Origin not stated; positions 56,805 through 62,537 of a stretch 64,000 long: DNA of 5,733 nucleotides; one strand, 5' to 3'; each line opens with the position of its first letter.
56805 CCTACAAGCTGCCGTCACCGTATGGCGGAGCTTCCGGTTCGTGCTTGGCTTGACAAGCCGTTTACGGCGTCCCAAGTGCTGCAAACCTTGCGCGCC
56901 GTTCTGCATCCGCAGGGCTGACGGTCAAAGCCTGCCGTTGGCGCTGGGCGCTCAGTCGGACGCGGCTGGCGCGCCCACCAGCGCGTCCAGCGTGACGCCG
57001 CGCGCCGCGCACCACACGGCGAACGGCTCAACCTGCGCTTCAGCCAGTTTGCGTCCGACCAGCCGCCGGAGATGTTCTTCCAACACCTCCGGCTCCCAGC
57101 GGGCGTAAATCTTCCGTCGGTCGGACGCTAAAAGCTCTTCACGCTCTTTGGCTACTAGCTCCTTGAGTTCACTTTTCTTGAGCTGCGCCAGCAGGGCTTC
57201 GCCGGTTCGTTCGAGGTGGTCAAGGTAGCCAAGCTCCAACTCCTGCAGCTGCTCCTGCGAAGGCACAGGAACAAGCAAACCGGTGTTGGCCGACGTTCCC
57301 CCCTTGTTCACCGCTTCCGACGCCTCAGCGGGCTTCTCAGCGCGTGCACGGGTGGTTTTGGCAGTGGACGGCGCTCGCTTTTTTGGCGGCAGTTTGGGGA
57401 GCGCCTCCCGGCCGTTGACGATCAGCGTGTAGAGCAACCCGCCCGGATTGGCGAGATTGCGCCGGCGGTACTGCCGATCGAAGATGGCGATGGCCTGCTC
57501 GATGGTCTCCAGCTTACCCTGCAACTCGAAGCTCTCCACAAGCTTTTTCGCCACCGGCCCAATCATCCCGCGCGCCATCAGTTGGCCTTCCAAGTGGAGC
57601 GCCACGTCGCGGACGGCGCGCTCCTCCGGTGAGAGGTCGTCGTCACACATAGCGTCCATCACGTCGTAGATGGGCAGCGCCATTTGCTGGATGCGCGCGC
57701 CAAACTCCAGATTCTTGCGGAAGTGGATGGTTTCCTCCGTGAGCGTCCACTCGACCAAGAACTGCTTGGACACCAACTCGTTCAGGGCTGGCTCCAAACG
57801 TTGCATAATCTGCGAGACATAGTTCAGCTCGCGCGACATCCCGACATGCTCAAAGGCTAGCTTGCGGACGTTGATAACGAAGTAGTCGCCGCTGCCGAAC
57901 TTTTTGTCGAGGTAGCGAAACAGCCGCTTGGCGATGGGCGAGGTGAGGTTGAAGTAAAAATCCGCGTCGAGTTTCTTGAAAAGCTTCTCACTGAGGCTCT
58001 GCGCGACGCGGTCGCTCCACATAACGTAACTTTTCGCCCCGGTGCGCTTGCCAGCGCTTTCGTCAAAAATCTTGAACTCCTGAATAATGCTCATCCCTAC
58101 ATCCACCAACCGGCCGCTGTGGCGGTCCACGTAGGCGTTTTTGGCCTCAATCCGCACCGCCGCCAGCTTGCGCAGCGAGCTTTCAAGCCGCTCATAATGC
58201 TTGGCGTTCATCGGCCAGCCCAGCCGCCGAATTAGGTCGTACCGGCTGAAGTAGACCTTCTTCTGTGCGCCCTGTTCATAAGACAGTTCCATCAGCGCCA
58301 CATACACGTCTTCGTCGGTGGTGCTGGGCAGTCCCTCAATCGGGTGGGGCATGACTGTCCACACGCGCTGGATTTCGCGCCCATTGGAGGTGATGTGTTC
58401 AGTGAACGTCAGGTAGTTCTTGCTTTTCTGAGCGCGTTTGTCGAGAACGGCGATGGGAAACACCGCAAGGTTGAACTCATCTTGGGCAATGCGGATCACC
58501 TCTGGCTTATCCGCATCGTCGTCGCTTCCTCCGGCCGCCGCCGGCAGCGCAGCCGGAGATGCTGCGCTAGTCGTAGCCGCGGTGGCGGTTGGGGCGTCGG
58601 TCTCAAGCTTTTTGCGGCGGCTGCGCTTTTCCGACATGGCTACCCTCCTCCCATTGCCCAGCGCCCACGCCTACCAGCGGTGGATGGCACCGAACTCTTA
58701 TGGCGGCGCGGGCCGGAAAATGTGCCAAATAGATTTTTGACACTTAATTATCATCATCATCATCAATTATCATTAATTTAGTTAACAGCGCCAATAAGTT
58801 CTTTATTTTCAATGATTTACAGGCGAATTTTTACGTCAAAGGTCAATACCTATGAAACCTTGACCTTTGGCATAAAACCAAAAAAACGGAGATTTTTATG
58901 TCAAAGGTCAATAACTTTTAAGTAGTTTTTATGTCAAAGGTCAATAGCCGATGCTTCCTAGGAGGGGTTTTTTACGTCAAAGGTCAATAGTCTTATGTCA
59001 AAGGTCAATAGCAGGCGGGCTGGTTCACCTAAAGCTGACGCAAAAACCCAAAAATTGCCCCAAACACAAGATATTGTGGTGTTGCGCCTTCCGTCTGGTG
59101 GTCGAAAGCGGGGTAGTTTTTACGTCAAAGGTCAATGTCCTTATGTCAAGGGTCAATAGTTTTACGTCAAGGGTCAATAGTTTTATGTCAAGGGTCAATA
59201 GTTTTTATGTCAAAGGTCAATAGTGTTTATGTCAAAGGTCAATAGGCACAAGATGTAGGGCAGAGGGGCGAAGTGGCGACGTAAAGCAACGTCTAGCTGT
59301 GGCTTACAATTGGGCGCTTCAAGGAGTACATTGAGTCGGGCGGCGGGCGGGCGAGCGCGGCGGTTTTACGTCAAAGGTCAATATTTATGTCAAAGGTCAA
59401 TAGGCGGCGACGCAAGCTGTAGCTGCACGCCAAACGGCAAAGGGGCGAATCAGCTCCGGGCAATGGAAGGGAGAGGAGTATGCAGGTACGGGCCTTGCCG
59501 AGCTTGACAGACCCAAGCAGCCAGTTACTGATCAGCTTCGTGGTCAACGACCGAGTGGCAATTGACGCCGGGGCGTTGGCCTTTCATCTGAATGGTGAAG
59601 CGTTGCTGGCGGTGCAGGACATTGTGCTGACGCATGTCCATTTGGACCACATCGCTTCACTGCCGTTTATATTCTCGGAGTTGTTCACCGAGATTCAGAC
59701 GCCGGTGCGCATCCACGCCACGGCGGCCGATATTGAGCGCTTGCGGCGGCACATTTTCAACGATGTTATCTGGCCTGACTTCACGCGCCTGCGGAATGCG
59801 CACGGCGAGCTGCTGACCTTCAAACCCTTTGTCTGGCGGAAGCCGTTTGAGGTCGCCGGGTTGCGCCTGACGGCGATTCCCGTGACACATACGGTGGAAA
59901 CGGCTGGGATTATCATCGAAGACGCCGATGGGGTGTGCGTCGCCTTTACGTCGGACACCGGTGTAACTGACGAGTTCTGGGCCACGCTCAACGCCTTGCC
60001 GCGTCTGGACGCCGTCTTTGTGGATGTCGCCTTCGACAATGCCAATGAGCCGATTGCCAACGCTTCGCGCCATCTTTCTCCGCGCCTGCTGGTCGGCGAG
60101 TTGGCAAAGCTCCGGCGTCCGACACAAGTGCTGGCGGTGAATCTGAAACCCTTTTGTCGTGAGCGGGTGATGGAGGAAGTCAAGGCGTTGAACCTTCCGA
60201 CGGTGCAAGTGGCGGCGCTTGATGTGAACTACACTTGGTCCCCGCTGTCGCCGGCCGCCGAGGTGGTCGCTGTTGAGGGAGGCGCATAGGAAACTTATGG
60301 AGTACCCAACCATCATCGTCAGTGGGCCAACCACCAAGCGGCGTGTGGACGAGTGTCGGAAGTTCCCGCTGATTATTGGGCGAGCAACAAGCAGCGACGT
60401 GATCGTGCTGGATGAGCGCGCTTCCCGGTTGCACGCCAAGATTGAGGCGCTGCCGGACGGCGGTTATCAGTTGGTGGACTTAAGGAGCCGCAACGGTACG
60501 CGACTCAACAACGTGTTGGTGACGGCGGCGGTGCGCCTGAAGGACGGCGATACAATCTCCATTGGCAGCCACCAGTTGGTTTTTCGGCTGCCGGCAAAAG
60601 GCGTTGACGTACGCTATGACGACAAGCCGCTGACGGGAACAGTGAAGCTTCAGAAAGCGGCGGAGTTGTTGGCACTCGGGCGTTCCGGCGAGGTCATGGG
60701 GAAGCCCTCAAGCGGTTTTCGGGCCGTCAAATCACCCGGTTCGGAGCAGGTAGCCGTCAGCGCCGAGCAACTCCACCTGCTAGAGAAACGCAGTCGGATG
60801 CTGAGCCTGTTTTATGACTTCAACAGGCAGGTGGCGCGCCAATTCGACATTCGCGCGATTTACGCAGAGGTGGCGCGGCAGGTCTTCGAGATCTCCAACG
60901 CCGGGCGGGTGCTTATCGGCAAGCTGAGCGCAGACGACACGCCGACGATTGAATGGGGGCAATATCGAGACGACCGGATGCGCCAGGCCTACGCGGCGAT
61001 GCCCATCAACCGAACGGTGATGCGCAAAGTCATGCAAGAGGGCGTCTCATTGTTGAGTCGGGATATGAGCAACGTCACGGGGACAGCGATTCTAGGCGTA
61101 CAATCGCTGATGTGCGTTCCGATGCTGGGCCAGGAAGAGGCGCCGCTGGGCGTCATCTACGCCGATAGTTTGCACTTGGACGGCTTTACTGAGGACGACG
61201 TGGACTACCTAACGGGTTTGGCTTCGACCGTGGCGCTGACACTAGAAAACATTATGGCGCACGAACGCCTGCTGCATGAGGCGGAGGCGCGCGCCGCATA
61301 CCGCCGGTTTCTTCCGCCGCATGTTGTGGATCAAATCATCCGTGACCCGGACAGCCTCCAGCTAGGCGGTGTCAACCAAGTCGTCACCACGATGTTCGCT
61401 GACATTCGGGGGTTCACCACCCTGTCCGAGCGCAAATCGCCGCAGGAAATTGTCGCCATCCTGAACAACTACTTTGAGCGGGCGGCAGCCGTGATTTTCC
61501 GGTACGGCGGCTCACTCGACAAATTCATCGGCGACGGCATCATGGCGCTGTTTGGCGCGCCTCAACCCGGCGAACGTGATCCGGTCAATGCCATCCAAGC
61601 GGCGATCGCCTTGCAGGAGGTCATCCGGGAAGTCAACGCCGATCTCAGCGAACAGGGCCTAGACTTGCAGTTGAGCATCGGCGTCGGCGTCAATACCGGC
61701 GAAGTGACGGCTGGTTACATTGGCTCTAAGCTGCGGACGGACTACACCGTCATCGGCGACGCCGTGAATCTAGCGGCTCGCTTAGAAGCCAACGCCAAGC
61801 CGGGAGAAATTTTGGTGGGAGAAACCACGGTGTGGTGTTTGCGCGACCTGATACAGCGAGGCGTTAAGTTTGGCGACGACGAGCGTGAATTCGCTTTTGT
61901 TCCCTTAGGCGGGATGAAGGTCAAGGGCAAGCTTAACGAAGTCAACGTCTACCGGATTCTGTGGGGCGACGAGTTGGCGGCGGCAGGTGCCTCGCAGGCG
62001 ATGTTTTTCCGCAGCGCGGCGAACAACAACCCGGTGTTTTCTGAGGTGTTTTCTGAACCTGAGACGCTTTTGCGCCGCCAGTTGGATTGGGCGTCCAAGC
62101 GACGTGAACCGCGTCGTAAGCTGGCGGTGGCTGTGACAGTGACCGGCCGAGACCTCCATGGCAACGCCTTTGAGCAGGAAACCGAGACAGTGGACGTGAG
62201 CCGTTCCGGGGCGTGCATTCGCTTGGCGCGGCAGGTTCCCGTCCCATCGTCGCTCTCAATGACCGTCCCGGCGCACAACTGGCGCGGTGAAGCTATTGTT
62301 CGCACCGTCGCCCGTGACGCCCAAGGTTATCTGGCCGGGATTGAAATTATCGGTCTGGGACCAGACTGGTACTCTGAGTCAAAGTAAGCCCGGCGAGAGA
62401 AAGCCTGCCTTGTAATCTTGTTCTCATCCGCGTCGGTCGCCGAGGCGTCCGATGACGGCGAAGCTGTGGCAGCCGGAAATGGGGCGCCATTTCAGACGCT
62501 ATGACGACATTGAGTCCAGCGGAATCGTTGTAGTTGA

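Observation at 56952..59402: Iteron-type replication origin with RepA, on a replicon carrying housekeeping genes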

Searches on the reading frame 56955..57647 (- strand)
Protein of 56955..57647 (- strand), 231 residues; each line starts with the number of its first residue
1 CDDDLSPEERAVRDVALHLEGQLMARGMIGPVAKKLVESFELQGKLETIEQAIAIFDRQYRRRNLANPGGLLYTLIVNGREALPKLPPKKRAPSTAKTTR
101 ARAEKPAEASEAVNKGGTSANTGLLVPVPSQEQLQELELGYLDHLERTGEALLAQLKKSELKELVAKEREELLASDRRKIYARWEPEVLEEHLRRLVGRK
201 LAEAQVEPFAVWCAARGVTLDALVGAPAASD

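Call 55: search_solved_structures(query=A3, max_evalue=10, show_alignments=1)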
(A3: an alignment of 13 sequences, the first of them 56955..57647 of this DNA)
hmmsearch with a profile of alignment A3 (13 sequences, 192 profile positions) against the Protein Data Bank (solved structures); distinct sequences matched with E-value up to 10: 15.
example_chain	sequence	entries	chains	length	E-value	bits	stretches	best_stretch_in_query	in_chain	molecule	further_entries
7dkl_A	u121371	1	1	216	0.27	14.4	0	4-30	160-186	DEP domain-containing mTOR-interacting protein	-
7ped_B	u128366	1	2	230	0.31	14.2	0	4-30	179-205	DEP domain-containing mTOR-interacting protein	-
4pel_B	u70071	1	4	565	0.69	13.1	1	127-190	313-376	Penicillin G acylase subunit beta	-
4pem_B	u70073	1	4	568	0.71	13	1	127-190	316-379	Penicillin G acylase Beta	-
4eoz_B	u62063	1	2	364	0.76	12.9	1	110-170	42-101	Cullin-3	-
8i79_B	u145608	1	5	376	0.76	12.9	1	110-170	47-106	Cullin-3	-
7rep_A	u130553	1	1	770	0.76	12.9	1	127-190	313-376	Penicillin G acylase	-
8u82_C1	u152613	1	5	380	0.77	12.9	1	110-170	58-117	Cullin-3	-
8u80_C1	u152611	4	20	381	0.77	12.9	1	110-170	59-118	Cullin-3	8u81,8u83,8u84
5nlb_B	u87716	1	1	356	0.79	12.9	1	110-170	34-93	Cullin-3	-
9rwz_H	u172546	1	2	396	0.82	12.8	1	110-170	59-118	Cullin-3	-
4hxi_B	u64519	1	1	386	0.83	12.8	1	110-170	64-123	Cullin-3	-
4ap2_B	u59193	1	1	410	0.88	12.7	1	110-170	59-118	CULLIN-3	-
4apf_B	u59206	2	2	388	0.88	12.7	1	110-170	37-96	CULLIN 3 | Cullin-3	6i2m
7reo_A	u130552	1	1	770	1.3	12.2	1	127-190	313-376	Penicillin G Acylase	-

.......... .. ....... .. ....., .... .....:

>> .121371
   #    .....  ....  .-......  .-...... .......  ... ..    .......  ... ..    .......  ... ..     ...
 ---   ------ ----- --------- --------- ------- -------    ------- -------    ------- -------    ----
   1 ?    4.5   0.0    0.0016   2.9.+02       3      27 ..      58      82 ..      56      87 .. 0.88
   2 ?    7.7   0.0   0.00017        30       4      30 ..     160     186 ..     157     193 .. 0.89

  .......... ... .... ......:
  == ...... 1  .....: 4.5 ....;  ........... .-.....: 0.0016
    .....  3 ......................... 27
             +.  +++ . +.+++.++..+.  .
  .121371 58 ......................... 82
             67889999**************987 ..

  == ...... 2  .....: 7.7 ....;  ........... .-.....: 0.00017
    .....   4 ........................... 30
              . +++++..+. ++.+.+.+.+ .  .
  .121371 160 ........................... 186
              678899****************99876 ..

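Call 66: predict_structure(alignment_id=A3)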
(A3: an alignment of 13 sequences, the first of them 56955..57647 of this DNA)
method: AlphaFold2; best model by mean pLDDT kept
length: 231 residues; sequences in the alignment: 13
mean_pLDDT: 79.0   pTM: 0.41
mean pLDDT of the five models: 79.0, 77.8, 77.3, 76.5, 75.6
residues with pLDDT >= 90: 123; 70-90: 47; 50-70: 18; < 50: 43
segments of 3 or more residues with pLDDT < 50: 90-125, 225-231
pLDDT, mean of each block of 10 residues (from residue 1): 76 93 95 95 93 93 88 90 61 40 38 36 53 88 94 93 94 90 93 94 92 86 48 30
secondary structure, 60 per line:
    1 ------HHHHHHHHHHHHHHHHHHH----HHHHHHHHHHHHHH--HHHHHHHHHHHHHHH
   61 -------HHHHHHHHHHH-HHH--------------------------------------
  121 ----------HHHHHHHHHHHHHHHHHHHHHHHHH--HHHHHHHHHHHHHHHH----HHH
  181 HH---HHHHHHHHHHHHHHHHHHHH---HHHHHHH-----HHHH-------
elements in order: H7-25 H30-43 H46-60 H68-78 H131-155 H158-173 H178-182 H186-205 H209-215 H221-224

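Call 69: fold_search(model_id=the predicted structure, library=pdb)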
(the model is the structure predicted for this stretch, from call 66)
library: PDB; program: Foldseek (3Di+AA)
matches with E <= 10: 26; with E <= 0.001: 0
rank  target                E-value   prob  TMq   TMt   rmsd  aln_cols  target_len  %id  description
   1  2fmm_E                2.0e+00  0.09  0.13  0.21  14.0       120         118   21  Crystal Structure of EMSY-HP1 complex (released 2006-05-23)
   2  3mkw_B                3.0e+00  0.38  0.22  0.39   6.2        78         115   13  Structure of sopB(155-272)-18mer complex, I23 form (released 2010-05-05)
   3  9k82_A                3.4e+00  0.06  0.17  0.20  16.1       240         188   16  Cryo-EM structure of designed zinc-induced filament Fiber-n5-Zn1-HEHE-917 (released 2025-10-29)
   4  6y32_H                4.6e+00  0.60  0.18  0.14   3.4        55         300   20  Structure of the GTPase heterodimer of human SRP54 and SRalpha (released 2020-09-23)
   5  5uxx_A                4.6e+00  0.11  0.14  0.19   9.8        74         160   19  Co-crystal structure of the sigma factor RpoE in complex with the anti-sigma factor NepR from Bartonella quintana (released 2018-02-28)
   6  6y32_F                5.1e+00  0.23  0.19  0.14  10.5        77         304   16  Structure of the GTPase heterodimer of human SRP54 and SRalpha (released 2020-09-23)
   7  5l3s_A                5.1e+00  0.13  0.14  0.12  11.8        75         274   15  Structure of the GTPase heterodimer of crenarchaeal SRP54 and FtsY (released 2016-06-08)
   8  4hv5_A                5.7e+00  0.16  0.19  0.30   4.7        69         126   16  Structure of the MNTR FE2+ complex with E site metal binding (released 2012-11-14)
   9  9m9d_F                5.7e+00  0.08  0.13  0.19  15.7       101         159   12  Structural Basis of Pausing During Transcription Initiation in Mycobacterium tuberculosis (released 2026-01-14)
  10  9mty_A                6.0e+00  0.03  0.16  0.13  22.0       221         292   10  Structure of TIGR-TasR in complex with tigRNA and target DNA after DNA cleavage (released 2025-03-05)
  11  2z2s_C                6.3e+00  0.04  0.16  0.21  16.7       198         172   16  Crystal Structure of Rhodobacter sphaeroides SigE in complex with the anti-sigma ChrR (released 2008-02-05)
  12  2apl                  7.1e+00  0.12  0.16  0.24  14.7        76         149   22  Crystal structure of protein PG0816 from Porphyromonas gingivalis (released 2005-09-27)
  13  2z2s_A                7.4e+00  0.04  0.16  0.22  19.5       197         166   14  Crystal Structure of Rhodobacter sphaeroides SigE in complex with the anti-sigma ChrR (released 2008-02-05)
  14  3r61_A                7.8e+00  0.12  0.19  0.30   4.8        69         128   16  Structure of the MntR Co2+ Complex (released 2012-04-11)
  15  6qw6_5B               7.8e+00  0.01  0.13  0.02  41.6       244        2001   15  Structure of the human U5.U4/U6 tri-snRNP at 2.9A resolution. (released 2019-04-17)
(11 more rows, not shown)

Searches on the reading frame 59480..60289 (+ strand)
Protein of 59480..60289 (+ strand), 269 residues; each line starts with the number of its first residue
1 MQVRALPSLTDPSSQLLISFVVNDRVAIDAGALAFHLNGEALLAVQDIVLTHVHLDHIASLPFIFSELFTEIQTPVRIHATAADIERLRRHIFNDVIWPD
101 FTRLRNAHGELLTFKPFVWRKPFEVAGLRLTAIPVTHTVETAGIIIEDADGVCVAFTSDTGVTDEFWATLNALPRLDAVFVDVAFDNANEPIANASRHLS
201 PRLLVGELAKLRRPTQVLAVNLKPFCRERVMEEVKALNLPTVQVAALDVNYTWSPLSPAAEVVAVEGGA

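Call 19: search_protein_families(library=pfam, proteins=[window:59480-60289:+], max_evalue=0.001)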
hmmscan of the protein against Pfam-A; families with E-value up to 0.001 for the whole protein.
window:59480-60289:+ (269 aa): 3 families
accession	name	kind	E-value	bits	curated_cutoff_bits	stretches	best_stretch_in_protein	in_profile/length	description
PF12706.13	Lactamase_B_2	-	4.4e-15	56.3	27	1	39-212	25-191/200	Beta-lactamase superfamily domain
PF02112.21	PDEase_II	-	2e-11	44.1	23.7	1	45-212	83-283/340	cAMP phosphodiesterases class-II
PF00753.33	Lactamase_B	-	1.1e-05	25.9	22.7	1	37-167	36-157/196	Metallo-beta-lactamase superfamily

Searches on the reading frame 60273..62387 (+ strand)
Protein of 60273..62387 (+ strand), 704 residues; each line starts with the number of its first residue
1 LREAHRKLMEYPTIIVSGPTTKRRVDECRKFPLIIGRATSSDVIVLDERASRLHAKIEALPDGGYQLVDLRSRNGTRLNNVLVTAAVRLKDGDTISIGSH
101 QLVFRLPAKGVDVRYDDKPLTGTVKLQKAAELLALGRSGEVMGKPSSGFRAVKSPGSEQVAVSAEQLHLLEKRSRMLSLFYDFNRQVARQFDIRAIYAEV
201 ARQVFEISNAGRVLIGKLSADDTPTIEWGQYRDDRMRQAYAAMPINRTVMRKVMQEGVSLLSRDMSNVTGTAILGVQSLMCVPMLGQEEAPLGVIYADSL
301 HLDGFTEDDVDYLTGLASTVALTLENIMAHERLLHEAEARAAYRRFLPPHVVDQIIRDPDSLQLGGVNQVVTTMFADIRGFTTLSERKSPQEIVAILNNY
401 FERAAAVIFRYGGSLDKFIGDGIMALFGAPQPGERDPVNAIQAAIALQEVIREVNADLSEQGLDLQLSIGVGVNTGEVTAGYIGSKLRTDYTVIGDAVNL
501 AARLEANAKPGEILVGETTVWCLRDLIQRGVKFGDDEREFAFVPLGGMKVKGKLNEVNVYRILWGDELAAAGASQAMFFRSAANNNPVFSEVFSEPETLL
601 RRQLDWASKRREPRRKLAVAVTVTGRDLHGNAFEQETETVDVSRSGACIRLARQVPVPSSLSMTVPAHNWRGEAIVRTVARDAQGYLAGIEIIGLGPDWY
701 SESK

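Call 19: search_protein_families(library=pfam, proteins=[window:60273-62387:+], max_evalue=0.001)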
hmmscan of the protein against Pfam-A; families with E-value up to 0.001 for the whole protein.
window:60273-62387:+ (704 aa): 7 families
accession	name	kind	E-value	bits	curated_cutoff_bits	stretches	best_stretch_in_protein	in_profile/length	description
PF00211.25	Guanylate_cyc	-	3.4e-30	105.4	21.9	1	369-560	7-179/183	Adenylate and Guanylate cyclase catalytic domain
PF00498.31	FHA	-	1.9e-15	57.5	20.7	1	34-98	2-67/67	FHA domain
PF16697.10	Yop-YscD_cpl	-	1.6e-09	38.3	33.2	1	33-105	19-91/94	Inner membrane component of T3SS, cytoplasmic domain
PF13185.12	GAF_2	-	4.1e-08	34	28.6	1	194-325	5-136/136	GAF domain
PF01590.32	GAF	-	2.3e-06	28.6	22.4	1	192-324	1-133/133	GAF domain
PF13492.12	GAF_3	-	3e-06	28.1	27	1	234-326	44-129/129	GAF domain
PF07238.19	PilZ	-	2e-05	25.3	22.5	1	609-692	2-85/102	PilZ domain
